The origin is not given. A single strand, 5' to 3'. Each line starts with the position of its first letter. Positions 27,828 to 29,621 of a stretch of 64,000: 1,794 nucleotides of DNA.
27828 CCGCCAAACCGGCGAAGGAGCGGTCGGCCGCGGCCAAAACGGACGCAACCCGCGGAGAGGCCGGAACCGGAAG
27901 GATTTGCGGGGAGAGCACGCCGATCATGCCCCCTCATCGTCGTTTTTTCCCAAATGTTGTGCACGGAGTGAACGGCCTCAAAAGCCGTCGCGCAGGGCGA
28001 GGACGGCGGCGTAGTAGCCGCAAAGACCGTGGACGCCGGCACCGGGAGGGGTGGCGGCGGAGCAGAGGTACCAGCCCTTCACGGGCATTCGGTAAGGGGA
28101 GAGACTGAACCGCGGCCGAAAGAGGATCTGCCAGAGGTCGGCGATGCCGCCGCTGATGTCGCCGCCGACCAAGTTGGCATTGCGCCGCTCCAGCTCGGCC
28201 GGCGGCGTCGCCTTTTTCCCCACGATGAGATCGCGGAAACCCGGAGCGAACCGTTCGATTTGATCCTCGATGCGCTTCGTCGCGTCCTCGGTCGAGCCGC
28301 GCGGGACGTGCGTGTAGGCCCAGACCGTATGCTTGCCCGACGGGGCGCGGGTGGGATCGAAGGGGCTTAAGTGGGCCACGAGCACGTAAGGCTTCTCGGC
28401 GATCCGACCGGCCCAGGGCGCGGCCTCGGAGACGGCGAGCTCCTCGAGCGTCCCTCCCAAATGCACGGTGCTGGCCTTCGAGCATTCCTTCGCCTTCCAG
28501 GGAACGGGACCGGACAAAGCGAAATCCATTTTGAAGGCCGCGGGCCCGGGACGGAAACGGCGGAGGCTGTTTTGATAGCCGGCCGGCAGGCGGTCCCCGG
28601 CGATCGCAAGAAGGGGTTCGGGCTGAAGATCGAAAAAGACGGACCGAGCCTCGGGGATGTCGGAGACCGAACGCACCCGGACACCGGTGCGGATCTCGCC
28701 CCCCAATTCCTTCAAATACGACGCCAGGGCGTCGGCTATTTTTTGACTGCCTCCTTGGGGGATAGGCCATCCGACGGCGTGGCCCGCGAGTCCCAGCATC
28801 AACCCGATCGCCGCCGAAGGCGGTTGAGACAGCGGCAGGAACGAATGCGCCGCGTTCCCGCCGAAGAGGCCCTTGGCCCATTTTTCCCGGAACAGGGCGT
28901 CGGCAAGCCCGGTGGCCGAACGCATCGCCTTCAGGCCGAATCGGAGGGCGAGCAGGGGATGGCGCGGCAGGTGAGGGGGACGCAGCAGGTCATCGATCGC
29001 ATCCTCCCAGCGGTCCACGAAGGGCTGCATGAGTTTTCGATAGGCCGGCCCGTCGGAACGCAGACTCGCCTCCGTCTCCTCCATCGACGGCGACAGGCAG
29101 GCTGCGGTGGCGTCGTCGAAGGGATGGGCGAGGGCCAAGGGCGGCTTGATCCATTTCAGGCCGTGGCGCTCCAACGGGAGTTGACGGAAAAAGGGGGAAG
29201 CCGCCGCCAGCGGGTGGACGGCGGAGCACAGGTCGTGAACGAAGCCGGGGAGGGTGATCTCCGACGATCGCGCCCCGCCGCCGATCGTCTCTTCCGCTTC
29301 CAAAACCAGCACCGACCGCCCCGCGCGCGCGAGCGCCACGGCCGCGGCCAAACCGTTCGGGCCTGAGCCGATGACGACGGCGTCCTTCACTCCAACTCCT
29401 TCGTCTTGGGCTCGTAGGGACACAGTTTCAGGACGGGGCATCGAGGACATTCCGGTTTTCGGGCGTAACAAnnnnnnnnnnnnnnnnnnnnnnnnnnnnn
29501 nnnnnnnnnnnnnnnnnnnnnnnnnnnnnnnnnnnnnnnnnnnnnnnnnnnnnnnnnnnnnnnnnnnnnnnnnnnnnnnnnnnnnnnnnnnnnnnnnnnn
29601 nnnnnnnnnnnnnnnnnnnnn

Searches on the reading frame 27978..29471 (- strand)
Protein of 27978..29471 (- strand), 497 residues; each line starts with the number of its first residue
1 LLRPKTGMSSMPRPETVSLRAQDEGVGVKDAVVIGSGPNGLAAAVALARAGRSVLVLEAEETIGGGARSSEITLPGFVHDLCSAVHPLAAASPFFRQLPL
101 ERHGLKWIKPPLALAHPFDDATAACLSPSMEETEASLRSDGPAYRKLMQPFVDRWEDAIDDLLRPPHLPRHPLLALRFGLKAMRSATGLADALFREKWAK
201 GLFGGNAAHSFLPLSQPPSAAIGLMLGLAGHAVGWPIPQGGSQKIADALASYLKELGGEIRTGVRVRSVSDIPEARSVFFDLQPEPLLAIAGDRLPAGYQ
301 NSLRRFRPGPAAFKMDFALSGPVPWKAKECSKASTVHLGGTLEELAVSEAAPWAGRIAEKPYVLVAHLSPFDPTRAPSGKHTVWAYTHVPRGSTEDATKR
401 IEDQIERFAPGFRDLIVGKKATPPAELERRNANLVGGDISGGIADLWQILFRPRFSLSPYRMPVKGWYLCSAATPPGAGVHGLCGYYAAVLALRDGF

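Call 18: search_protein_families(library=pfam, proteins=[window:27978-29471:-], max_evalue=0.001)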
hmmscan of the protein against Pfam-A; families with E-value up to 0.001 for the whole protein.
window:27978-29471:- (497 aa): 10 families
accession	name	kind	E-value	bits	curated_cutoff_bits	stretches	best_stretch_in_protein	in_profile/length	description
PF01266.30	DAO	-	4.7e-12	46.5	27.9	1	30-271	1-177/353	FAD dependent oxidoreductase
PF01593.30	Amino_oxidase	-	6e-12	46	19.8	1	40-271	3-230/443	Flavin containing amine oxidoreductase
PF13450.12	NAD_binding_8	-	8e-12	45.7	21.9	1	33-87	1-53/68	NAD(P)-binding Rossmann-like domain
PF12831.13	FAD_oxidored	-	6.5e-08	32.7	27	1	30-67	1-38/416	FAD dependent oxidoreductase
PF00890.30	FAD_binding_2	-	2e-06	27.7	20.4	1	30-70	1-41/414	FAD binding domain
PF03486.20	HI0933_like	-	4.4e-06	26.8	50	1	30-64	2-36/244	HI0933-like protein Rossmann domain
PF01946.23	Thi4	-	2.5e-05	24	26.2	1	28-68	17-58/235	Thi4 family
PF07992.20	Pyr_redox_2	-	7.6e-05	22.7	26.1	1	30-64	2-36/291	Pyridine nucleotide-disulphide oxidoreductase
PF01494.25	FAD_binding_3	-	0.0003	20.5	22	1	30-62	3-35/349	FAD binding domain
PF00070.33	Pyr_redox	-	0.00043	21.2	22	0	31-64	2-35/82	Pyridine nucleotide-disulphide oxidoreductase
